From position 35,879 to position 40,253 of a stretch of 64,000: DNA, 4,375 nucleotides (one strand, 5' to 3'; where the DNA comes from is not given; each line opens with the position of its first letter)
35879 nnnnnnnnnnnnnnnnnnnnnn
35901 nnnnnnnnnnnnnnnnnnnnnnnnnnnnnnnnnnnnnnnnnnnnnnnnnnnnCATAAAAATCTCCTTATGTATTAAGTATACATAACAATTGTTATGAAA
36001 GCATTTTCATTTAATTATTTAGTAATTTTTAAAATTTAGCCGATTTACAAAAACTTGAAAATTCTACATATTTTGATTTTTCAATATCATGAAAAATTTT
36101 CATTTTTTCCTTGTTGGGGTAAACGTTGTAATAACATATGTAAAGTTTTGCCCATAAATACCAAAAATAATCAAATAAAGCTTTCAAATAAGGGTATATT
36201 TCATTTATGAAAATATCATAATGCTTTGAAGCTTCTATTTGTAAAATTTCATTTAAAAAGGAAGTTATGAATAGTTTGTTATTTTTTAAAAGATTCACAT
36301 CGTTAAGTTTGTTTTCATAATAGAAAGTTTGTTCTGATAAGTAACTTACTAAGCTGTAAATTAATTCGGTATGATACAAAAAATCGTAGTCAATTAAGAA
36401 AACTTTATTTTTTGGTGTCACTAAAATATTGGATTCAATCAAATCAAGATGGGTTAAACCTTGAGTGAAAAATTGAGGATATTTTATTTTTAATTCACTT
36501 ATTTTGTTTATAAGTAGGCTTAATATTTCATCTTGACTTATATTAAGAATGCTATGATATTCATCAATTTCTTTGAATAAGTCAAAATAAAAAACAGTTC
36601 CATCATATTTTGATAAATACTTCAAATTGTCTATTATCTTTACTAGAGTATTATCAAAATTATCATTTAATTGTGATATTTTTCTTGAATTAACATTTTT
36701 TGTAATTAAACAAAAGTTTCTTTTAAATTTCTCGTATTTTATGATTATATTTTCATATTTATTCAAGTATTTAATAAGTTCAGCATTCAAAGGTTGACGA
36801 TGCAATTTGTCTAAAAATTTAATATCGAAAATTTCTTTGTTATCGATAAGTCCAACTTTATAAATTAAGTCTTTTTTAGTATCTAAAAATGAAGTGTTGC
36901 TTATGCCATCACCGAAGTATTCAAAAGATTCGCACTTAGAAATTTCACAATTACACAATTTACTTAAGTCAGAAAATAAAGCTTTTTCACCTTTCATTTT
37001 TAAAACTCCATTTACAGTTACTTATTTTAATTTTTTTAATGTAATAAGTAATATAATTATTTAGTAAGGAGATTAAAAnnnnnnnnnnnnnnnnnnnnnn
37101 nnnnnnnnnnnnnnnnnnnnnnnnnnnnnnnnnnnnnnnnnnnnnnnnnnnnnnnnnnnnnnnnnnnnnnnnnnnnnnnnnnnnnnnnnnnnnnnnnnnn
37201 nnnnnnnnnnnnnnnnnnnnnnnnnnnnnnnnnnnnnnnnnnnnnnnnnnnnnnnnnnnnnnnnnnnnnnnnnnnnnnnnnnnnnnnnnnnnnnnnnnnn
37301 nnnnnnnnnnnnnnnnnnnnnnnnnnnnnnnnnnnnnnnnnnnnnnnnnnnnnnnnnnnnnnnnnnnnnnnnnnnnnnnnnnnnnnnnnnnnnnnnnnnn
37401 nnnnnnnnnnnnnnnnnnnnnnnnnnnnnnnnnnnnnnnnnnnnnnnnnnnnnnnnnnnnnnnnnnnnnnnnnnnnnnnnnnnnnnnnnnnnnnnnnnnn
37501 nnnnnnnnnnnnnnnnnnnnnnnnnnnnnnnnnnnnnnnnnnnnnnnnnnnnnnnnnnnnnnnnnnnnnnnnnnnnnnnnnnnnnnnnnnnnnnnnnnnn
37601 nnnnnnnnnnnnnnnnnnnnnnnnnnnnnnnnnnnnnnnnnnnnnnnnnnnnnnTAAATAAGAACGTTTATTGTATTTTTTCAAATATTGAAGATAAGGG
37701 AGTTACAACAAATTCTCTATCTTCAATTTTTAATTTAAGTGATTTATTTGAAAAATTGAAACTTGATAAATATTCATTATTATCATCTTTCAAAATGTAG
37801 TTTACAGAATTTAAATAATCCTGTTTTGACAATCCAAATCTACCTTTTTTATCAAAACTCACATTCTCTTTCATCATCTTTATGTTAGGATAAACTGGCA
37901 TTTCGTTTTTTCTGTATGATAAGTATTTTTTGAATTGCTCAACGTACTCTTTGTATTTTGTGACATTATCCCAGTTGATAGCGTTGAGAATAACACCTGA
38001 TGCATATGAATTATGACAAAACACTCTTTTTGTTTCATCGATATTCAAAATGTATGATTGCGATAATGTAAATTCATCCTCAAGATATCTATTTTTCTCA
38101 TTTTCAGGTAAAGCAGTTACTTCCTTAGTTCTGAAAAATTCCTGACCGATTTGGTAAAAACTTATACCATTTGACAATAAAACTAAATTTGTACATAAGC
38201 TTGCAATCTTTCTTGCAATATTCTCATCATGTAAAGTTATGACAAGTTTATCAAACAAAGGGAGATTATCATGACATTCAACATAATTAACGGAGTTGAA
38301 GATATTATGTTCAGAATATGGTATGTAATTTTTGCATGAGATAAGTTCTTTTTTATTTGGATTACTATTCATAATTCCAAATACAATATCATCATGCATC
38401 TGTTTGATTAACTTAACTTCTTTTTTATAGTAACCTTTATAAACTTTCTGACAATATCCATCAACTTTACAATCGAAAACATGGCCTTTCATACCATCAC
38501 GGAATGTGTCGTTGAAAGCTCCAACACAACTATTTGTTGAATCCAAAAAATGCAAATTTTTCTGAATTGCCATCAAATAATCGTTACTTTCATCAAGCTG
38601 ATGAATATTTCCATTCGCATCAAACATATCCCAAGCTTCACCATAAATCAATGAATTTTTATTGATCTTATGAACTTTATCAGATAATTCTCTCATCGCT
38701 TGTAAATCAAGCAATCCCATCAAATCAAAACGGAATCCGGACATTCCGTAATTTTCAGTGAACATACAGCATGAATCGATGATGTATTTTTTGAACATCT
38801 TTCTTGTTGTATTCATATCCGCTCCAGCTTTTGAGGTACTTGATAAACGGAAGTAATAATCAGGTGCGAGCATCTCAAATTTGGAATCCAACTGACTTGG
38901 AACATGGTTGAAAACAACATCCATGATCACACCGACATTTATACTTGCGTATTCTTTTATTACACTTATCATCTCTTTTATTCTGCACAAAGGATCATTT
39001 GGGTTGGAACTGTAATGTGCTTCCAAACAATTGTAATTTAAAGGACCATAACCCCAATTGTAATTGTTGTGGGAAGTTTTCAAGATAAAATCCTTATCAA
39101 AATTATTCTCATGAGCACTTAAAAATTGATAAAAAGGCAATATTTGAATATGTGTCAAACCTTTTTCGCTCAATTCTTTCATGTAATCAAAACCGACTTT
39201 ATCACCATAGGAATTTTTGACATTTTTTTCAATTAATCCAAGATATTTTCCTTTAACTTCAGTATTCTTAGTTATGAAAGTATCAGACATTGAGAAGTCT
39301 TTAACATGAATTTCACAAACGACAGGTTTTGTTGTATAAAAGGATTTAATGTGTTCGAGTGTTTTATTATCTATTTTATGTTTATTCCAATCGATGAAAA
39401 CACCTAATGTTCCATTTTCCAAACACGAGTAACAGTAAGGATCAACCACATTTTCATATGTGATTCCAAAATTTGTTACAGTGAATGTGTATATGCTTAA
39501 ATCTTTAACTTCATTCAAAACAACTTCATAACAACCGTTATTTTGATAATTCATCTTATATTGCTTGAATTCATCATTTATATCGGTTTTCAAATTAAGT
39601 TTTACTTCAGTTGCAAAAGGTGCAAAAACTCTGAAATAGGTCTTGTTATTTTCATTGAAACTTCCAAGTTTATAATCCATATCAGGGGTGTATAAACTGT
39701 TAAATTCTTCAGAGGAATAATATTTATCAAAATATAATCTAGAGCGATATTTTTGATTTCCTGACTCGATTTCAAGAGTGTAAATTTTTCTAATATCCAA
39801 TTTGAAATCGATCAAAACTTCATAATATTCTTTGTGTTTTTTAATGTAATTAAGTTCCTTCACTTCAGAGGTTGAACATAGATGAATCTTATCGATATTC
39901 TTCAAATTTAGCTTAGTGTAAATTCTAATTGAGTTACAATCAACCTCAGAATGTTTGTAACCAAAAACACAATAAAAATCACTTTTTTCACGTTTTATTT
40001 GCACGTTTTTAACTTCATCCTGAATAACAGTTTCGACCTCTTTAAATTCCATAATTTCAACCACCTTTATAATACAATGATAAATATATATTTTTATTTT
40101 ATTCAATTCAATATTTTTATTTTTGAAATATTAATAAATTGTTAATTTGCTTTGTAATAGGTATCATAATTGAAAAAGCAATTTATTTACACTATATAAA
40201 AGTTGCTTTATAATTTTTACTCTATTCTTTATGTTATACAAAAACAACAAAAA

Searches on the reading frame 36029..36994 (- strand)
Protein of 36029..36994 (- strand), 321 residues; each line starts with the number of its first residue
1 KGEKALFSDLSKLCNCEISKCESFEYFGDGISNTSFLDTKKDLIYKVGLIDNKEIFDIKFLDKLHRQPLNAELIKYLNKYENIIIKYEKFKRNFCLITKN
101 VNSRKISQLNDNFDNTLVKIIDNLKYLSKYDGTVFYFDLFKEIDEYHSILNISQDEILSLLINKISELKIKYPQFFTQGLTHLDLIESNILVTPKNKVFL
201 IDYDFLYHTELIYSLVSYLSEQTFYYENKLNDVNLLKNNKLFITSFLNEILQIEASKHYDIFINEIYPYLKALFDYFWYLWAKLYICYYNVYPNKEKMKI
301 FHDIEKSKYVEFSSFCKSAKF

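Call 8: search_protein_families(library=pfam, proteins=[window:36029-36994:-], max_evalue=0.001)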
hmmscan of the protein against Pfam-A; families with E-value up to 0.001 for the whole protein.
window:36029-36994:- (321 aa): 0 families

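Call 65: search_protein_families(library=ncbifam, proteins=[window:36029-36994:-], max_evalue=0.01)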
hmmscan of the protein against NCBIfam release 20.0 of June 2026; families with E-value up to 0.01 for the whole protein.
window:36029-36994:- (321 aa): 3 families
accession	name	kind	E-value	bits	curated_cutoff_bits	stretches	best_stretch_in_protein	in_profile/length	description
NF002475.0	PRK01723.1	equivalog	5.1e-05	22.4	142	1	173-204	157-188/241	3-deoxy-D-manno-octulosonic acid kinase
NF041256.1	GntI_guanitoxin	equivalog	0.0013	18.1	357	1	93-229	81-224/282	guanitoxin biosynthesis pre-guanitoxin N-oxide kinase GntI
NF038151.1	lanthi_synth_III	equivalog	0.008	14.6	575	1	174-205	351-382/833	class III lanthionine synthetase LanKC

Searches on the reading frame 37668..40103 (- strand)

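Call 24: search_protein_families(library=pfam, proteins=[window:37668-40103:-], max_evalue=0.0001)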
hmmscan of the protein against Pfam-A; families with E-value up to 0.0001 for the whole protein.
window:37668-40103:- (811 aa): 2 families
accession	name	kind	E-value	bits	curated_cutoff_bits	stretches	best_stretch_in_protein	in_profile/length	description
PF02922.24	CBM_48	-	1.3e-07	32.3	22.4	1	150-223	6-82/83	Carbohydrate-binding module 48 (Isoamylase N-terminal domain)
PF22019.2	GlgB_N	-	1.3e-05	25.7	27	1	146-223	20-94/94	alpha-1,4-glucan branching enzyme GlgB, N-terminal domain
